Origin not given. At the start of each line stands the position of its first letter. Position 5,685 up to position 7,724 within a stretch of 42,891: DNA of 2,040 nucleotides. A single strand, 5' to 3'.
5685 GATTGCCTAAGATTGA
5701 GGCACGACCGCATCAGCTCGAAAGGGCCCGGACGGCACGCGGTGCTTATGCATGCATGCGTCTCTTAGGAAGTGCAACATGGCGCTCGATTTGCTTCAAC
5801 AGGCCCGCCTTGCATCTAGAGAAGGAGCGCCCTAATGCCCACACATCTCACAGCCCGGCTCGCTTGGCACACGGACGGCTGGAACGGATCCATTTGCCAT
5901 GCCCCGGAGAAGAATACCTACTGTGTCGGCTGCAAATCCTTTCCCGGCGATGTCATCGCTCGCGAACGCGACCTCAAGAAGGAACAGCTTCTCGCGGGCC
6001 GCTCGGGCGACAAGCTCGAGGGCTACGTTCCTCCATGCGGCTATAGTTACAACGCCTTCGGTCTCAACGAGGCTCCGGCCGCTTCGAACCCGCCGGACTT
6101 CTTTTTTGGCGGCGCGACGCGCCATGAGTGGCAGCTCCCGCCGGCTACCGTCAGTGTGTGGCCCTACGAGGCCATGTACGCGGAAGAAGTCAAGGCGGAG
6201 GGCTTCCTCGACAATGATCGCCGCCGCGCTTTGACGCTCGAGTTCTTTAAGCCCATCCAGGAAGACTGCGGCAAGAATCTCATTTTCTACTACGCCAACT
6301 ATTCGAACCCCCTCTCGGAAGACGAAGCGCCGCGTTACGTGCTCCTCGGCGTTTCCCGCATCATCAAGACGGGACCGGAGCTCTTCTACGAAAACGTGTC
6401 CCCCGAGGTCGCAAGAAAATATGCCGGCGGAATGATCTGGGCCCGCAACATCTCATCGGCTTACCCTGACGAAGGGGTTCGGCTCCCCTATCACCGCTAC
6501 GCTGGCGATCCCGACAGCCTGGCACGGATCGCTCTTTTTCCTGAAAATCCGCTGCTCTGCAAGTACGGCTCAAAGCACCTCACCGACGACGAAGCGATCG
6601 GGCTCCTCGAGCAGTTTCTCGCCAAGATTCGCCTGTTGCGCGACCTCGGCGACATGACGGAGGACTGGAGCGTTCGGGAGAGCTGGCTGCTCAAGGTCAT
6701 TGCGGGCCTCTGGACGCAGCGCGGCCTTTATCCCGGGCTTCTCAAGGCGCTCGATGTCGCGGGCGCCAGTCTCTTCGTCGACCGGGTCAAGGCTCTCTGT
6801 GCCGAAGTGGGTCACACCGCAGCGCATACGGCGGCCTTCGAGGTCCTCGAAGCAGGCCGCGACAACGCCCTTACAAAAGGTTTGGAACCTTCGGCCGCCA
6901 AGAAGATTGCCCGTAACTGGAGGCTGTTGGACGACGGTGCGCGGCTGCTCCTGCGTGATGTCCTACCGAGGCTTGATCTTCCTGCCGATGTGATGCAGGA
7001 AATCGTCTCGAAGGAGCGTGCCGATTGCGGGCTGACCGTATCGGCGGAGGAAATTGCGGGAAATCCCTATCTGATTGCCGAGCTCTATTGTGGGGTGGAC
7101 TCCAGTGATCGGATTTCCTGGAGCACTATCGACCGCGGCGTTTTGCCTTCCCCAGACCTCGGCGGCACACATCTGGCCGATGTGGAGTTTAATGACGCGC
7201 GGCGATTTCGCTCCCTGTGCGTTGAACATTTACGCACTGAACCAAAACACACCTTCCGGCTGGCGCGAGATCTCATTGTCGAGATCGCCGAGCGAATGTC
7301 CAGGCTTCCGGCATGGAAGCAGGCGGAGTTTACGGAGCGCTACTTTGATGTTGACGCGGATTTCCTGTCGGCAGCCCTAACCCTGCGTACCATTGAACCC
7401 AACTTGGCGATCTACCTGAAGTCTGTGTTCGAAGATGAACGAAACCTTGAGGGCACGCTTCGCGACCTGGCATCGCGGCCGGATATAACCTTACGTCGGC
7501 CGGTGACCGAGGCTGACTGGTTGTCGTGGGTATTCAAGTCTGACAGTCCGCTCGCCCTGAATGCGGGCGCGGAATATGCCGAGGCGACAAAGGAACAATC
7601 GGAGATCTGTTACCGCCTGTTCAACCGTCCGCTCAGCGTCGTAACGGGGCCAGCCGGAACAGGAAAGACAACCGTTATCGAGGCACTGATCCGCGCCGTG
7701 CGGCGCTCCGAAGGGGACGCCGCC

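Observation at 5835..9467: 1210-aa three-part protein (unknown Cys-rich N-half + RecD-like SF1 helicase + PD-(D/E)xK-like tail) divergent from the BREX-like operon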

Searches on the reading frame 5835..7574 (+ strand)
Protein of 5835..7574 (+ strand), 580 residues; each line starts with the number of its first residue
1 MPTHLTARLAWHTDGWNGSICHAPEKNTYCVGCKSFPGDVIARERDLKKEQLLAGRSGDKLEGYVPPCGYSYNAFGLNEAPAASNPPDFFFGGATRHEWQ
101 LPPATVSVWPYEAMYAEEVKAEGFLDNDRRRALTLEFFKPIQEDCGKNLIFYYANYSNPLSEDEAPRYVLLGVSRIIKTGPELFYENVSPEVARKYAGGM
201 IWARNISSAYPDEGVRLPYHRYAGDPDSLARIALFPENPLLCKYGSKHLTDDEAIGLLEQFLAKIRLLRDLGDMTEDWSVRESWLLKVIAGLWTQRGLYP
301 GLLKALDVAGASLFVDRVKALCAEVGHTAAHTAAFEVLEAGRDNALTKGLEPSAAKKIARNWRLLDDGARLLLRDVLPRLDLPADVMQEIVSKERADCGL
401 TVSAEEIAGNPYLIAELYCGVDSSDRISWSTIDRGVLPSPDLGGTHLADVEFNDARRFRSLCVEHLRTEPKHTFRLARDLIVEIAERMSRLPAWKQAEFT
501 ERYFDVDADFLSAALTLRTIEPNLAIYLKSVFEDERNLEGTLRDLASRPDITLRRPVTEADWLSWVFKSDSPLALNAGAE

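Call 14: search_protein_families(library=pfam, proteins=[window:5835-7574:+], max_evalue=10)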
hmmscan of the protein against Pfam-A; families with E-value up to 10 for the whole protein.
window:5835-7574:+ (580 aa): 0 families

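Call 27: search_protein_representatives(protein=window:5835-7574:+)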
Query: 580 residues. Proteins with E-value up to 0.001 (for the whole library): 786; up to 1e-10: 470; up to 1e-30: 140. The best 150 are listed.
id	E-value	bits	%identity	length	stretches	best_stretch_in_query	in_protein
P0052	5.2e-285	963.3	69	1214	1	1-578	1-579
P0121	6.5e-221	751.7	57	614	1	5-578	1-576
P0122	4.5e-160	550.8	49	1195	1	3-567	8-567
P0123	3.2e-157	541.3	45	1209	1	1-578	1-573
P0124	4.2e-149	514.5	45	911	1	3-578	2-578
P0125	1.2e-142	493.2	45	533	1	1-530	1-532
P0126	4.5e-141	488.0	43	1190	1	1-579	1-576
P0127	5.9e-136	471.1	43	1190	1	1-574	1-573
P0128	3.4e-132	458.7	42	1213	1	1-578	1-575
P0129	3.7e-130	452.0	42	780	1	2-577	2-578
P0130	3.1e-119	415.9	37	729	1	3-575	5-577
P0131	4.9e-119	415.3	38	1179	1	3-578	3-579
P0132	1.0e-118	414.2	39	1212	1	2-572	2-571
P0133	4.6e-117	408.7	39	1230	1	2-574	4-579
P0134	5.1e-117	408.6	40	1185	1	2-575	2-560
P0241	5.7e-33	131.1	34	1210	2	1-308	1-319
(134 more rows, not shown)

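Call 42: predict_structure(alignment_id=A1)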
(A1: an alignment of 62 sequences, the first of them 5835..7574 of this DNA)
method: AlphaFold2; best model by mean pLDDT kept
length: 580 residues; sequences in the alignment: 62
mean_pLDDT: 92.3   pTM: 0.87
mean pLDDT of the five models: 92.3, 92.2, 91.7, 91.3, 91.0
residues with pLDDT >= 90: 451; 70-90: 119; 50-70: 10; < 50: 0
segments of 3 or more residues with pLDDT < 50: none
pLDDT, mean of each block of 10 residues (from residue 1): 89 93 93 89 94 95 93 96 94 95 96 88 89 94 93 94 88 97 96 93 95 96 89 92 92 95 93 94 95 93 97 94 92 93 90 91 96 97 97 96 97 96 90 94 90 96 88 87 90 89 96 95 92 93 88 74 82 79
secondary structure, 60 per line:
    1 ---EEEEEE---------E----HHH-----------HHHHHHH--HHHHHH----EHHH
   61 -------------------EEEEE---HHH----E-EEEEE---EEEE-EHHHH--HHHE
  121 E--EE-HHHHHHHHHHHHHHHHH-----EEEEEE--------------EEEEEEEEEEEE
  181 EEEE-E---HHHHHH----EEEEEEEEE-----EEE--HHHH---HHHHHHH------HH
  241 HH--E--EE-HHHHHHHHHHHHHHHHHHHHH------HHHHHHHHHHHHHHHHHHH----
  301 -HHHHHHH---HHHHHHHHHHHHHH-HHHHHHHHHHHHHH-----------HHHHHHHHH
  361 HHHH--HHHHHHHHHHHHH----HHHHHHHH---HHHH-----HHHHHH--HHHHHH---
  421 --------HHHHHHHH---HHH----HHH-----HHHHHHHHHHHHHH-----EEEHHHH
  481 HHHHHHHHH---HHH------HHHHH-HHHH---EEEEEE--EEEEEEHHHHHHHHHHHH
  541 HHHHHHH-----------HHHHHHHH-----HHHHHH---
elements in order: E4-9 H38-44 H47-52 E80-84 E97-101 E105-108 H111-114 H127-143 E149-154 E169-184 H190-195 E200-208 E214-216 H219-222 H226-232 H239-242 H251-271 H278-296 H302-308 H312-325 H327-340 H352-364 H367-379 H384-391 H395-398 H404-409 H412-417 H429-436 H455-468 E474-476 H477-489 H502-506 H508-511 E515-520 E523-528 H529-547 H559-566 H572-577

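Call 47: fold_search(model_id=the predicted structure, library=pdb)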
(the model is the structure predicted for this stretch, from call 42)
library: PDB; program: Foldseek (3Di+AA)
matches with E <= 10: 116; with E <= 0.001: 0
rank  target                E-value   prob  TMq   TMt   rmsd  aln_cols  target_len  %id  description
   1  9qvq_B                1.2e+00  0.01  0.06  0.09  24.5       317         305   13  Crystal structure of the CtaG_H128A variant from Ruminiclostridium cellulolyticum in complex with PHBA (P2(1)-medium) (released 2025-10-01)
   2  1sax_A                1.4e+00  0.54  0.09  0.37   7.3        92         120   11  Three-dimensional structure of s.aureus methicillin-resistance regulating transcriptional repressor meci in complex wi (released 2004-04-27)
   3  1okr_B                1.4e+00  0.47  0.09  0.36  12.7       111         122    8  Three-dimensional structure of S.aureus methicillin-resistance regulating transcriptional repressor MecI. (released 2003-10-09)
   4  5dok_A                1.5e+00  0.21  0.09  0.23   7.2        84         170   18  Crystal structure of Tetrahymena p45C (released 2015-11-25)
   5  3a4c                  1.6e+00  0.69  0.11  0.48   3.3        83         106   12  Crystal structure of cdt1 C terminal domain (released 2009-10-13)
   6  4zzd                  1.7e+00  0.66  0.10  0.51  11.9       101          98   10  CRYSTAL STRUCTURE OF MULTIDRUG RESISTANCE REGULATOR LMRR BOUND TO RIBOFLAVIN (released 2015-08-26)
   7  9gc3_A                1.9e+00  0.60  0.11  0.12   9.7        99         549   17  yeast TFIIIC TauB subcomplex bound to a tRNA gene (released 2024-11-27)
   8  3f6v                  2.0e+00  0.38  0.09  0.43  12.5       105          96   14  Crystal structure of Possible transcriptional regulator for arsenical resistance (released 2008-11-25)
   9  1okr_A                2.1e+00  0.38  0.09  0.37  13.6       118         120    7  Three-dimensional structure of S.aureus methicillin-resistance regulating transcriptional repressor MecI. (released 2003-10-09)
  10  7p6f_AAA              2.1e+00  0.33  0.08  0.37   8.9        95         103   16  1.93 A resolution X-ray crystal structure of the transcriptional regulator SrnR from Streptomyces griseus (released 2022-05-25)
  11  3jth_B                2.3e+00  0.60  0.09  0.45   9.6        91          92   14  Crystal structure of a transcriptional regulator HlyU from Vibrio vulnificus CMCP6 (released 2010-03-16)
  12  5v8f_8                2.5e+00  0.14  0.11  0.12  23.6       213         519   10  Structural basis of MCM2-7 replicative helicase loading by ORC-Cdc6 and Cdt1 (released 2017-05-10)
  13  9h9y                  2.6e+00  0.66  0.11  0.52  10.2        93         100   10  Crystal structure of metal-free LmrR_V15Bpy variant BVS in a closed state (released 2025-03-05)
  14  8ffz_B                2.6e+00  0.33  0.11  0.07  11.4       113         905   17  TFIIIA-TFIIIC-Brf1-TBP complex bound to 5S rRNA gene (released 2023-06-21)
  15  6uvu_B                2.7e+00  0.35  0.08  0.37  10.5        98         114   13  Crystal structure of the AntR antimony-specific transcriptional repressor (released 2020-11-04)
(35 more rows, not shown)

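Call 52: fold_search(model_id=the predicted structure, library=viral)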
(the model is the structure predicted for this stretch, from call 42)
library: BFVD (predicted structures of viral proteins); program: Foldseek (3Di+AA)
matches with E <= 10: 143; with E <= 0.001: 0
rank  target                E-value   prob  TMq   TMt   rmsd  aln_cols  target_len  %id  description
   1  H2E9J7                9.6e-03  0.99  0.20  0.26  10.4       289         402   13  ATP-dependent RecD2 DNA helicase-like helix-hairpin-helix domain-containing protein [Megavirus courdo7]
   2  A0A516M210            6.5e-01  0.69  0.10  0.40  15.1       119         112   17  (no name in the UniProt tables at hand)
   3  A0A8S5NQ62            8.4e-01  0.33  0.07  0.21  17.2       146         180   14  Replisome organizer [Siphoviridae sp. ctpbe1]
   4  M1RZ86                1.1e+00  0.60  0.09  0.34   8.8        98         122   15  (no name in the UniProt tables at hand)
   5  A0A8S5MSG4            1.1e+00  0.33  0.10  0.17  14.8       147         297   17  Replication initiator protein [Podoviridae sp. ctwV53]
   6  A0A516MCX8            1.2e+00  0.41  0.10  0.45   4.0        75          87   13  (no name in the UniProt tables at hand)
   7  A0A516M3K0            1.6e+00  0.20  0.07  0.14  12.6       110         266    9  (no name in the UniProt tables at hand)
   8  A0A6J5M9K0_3          1.7e+00  0.02  0.09  0.05  17.0       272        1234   11  Baseplate hub protein [uncultured Caudovirales phage]
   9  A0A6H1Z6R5            2.0e+00  0.21  0.08  0.37  17.4       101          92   15  (no name in the UniProt tables at hand)
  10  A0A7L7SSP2            2.0e+00  0.08  0.10  0.08  19.0       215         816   13  (no name in the UniProt tables at hand)
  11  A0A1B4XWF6            2.2e+00  0.44  0.10  0.56   3.9        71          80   15  Uncharacterized protein [Tenacibaculum phage pT24]
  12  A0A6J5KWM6            2.2e+00  0.23  0.09  0.24  16.8       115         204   14  Helix-turn-helix domain containing protein [uncultured Caudovirales phage]
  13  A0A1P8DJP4            2.2e+00  0.20  0.07  0.28  17.7       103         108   10  (no name in the UniProt tables at hand)
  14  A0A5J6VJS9            2.2e+00  0.16  0.18  0.14  13.4       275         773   12  AAA domain protein [Megaviridae environmental sample]
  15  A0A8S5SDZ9            2.2e+00  0.09  0.07  0.21  18.1       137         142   16  Uncharacterized protein [Caudovirales sp. ctrNG92]
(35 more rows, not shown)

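Call 81: search_dna_similar(query=window:5835-7574:+, collection=plasmids, mode=protein, max_rows=15)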
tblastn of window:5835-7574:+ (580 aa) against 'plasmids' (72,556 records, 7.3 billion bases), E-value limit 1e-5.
Records with a match: 21; places in all: 21; records where one place covers at least 80% of the query: 18.
Best place of each record, by identity: <60% 21.
By first word of the organism name: Bacillus 15; Paracoccus 1; Bartonella 1; Hymenobacter 1; Rhizobium 1; Sphingomonas 1; Embleya 1.
By predicted mobility (MOB-suite, as given by PLSDB): non-mobilizable 20; mobilizable 1.
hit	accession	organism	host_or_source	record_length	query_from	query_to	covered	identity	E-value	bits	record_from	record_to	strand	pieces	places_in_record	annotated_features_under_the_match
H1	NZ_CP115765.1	Paracoccus sp. SCSIO 75233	cell culture,sediment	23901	1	573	99%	53.3%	0e+0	573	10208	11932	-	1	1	AAA family ATPase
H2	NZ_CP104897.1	Bartonella sp. HY406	pure-culture,feces of bat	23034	1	580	100%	47.1%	2e-167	535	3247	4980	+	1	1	AAA family ATPase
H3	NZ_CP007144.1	Hymenobacter swuensis DY53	-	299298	1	573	99%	44.9%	9e-143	464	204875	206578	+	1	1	AAA family ATPase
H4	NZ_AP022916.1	Bacillus cereus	-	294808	4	506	87%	26.2%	6e-26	120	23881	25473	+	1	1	AAA family ATPase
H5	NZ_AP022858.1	Bacillus cereus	-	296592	4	506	87%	26.2%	6e-26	120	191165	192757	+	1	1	AAA family ATPase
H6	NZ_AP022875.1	Bacillus cereus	-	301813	4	506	87%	26.2%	6e-26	120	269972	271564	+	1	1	AAA family ATPase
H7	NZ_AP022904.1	Bacillus cereus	-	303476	4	506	87%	26.2%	6e-26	120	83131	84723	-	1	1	AAA family ATPase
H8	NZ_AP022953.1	Bacillus cereus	-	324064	4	506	87%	26.2%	6e-26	120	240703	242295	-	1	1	AAA family ATPase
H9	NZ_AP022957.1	Bacillus cereus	-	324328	4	506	87%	26.2%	6e-26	120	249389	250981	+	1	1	AAA family ATPase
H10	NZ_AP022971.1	Bacillus cereus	-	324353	4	506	87%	26.2%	6e-26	120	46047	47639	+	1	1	AAA family ATPase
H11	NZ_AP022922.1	Bacillus cereus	-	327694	4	506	87%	26.2%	6e-26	120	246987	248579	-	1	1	AAA family ATPase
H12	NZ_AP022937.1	Bacillus cereus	-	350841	4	506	87%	26.2%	6e-26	120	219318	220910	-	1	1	AAA family ATPase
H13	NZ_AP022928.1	Bacillus cereus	-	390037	4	506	87%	26.2%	6e-26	120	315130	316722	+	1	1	AAA family ATPase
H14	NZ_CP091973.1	Bacillus cereus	mixed culture,deep-sea water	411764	4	506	87%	26.2%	6e-26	120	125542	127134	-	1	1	AAA family ATPase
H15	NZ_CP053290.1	Bacillus cereus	Pyropia,cell culture,seawater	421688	4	506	87%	26.2%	6e-26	120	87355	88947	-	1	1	AAA family ATPase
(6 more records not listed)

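Call 82: search_dna_similar(query=window:5835-7574:+, collection=phages, mode=protein, max_rows=10)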
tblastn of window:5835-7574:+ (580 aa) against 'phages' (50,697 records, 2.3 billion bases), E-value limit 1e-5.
Records with a match: 2; places in all: 2; records where one place covers at least 80% of the query: 0.
Best place of each record, by identity: <60% 2.
By first word of the organism name: Bacteriophage 2.
By host as written in the record: - 2.
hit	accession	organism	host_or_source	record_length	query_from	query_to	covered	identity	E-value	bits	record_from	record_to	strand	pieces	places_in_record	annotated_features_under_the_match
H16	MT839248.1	Bacteriophage sp.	human fecal samples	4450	406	564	27%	32.8%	6e-7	59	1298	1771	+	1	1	record has no annotation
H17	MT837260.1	Bacteriophage sp.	human fecal samples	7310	4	181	31%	24.3%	8e-9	65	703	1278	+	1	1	record has no annotation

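Call 83: get_annotated_region(hit=H1, flank=9000)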
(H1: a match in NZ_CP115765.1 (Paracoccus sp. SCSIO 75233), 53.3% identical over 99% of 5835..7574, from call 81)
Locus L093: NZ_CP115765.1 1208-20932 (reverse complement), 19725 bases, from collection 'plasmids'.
description: Paracoccus sp. SCSIO 75233 plasmid p7, complete sequence
organism: Paracoccus sp. SCSIO 75233 (NCBI taxid 3017782)
taxonomy: Bacteria; Pseudomonadota; Alphaproteobacteria; Rhodobacterales; Paracoccaceae; Paracoccus; Paracoccus sp. SCSIO 75233
host: -; source: cell culture,sediment; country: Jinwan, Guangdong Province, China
typing (MOB-suite, as given by PLSDB): non-mobilizable
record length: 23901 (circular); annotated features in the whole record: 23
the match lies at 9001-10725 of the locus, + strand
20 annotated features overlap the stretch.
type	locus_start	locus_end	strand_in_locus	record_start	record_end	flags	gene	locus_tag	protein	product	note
CDS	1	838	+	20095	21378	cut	mobQ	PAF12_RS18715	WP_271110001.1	MobQ family relaxase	-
CDS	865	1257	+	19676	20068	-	-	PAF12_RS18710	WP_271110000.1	hypothetical protein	-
CDS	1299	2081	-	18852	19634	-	-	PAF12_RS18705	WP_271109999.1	hypothetical protein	-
CDS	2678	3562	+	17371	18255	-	-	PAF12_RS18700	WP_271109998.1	zincin-like metallopeptidase domain-containing protein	-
CDS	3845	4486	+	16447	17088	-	-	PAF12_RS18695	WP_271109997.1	hypothetical protein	-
CDS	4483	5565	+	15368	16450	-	-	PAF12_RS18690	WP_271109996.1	XRE family transcriptional regulator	-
CDS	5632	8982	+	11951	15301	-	-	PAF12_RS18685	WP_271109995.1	type ISP restriction/modification enzyme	GO:0006306 - DNA methylation [Evidence IEA]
CDS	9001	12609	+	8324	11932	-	-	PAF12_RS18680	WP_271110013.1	AAA family ATPase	-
CDS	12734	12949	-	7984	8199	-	-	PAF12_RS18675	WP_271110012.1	CopG family antitoxin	-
CDS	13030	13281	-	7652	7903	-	-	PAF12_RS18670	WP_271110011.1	WGR domain-containing protein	-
CDS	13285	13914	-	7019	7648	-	-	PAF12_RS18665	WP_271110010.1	tyrosine-type recombinase/integrase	GO:0015074 - DNA integration [Evidence IEA]; GO:0006310 - DNA recombination [Evidence IEA]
CDS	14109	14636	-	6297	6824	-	-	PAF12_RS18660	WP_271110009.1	hypothetical protein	-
CDS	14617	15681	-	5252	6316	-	-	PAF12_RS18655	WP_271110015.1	AAA family ATPase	-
CDS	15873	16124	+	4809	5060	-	-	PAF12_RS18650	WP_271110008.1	type II toxin-antitoxin system prevent-host-death family antitoxin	GO:0008219 - cell death [Evidence IEA]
CDS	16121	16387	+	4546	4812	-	-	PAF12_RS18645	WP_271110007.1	Txe/YoeB family addiction module toxin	GO:0008219 - cell death [Evidence IEA]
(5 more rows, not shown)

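Call 84: get_annotated_region(hit=H4, flank=9000)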
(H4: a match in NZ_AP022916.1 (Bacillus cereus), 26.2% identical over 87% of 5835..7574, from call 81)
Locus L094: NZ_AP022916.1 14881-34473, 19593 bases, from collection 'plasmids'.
description: Bacillus cereus strain MRY14-0105 plasmid pMRY14-0105_1, complete sequence
organism: Bacillus cereus (NCBI taxid 1396)
taxonomy: Bacteria; Bacillota; Bacilli; Bacillales; Bacillaceae; Bacillus; Bacillus cereus
host: -; source: -; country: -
typing (MOB-suite, as given by PLSDB): non-mobilizable; replicon rep_cluster_125; mating-pair formation MPF_T
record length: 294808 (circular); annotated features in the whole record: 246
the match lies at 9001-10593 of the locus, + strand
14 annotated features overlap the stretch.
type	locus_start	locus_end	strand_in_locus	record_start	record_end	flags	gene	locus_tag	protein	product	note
CDS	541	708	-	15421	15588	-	-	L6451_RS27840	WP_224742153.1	AAA family ATPase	-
CDS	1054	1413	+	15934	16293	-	-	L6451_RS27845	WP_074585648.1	hypothetical protein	-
CDS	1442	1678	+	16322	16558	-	-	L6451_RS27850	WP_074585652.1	hypothetical protein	-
CDS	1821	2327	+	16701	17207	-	radC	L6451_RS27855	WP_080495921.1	DNA repair protein RadC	GO:0006281 - DNA repair [Evidence IEA]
CDS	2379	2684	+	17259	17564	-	-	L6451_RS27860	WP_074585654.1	DUF960 family protein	-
CDS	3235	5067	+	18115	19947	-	-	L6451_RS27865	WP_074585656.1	hypothetical protein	-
CDS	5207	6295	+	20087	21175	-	-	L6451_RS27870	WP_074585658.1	hypothetical protein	-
CDS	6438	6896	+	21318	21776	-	-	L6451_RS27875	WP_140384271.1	hypothetical protein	-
CDS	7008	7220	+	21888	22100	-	-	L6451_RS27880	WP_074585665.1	helix-turn-helix domain-containing protein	-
CDS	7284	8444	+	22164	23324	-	-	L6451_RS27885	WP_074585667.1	site-specific integrase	GO:0015074 - DNA integration [Evidence IEA]; GO:0006310 - DNA recombination [Evidence IEA]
CDS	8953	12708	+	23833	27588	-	-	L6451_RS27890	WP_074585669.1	AAA family ATPase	-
CDS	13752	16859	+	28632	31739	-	drmA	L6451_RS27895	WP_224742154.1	DISARM system helicase DrmA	-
CDS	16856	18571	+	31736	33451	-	-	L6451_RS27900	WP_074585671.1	DUF1998 domain-containing protein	-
CDS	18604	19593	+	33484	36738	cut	-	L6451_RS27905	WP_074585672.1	helicase-related protein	-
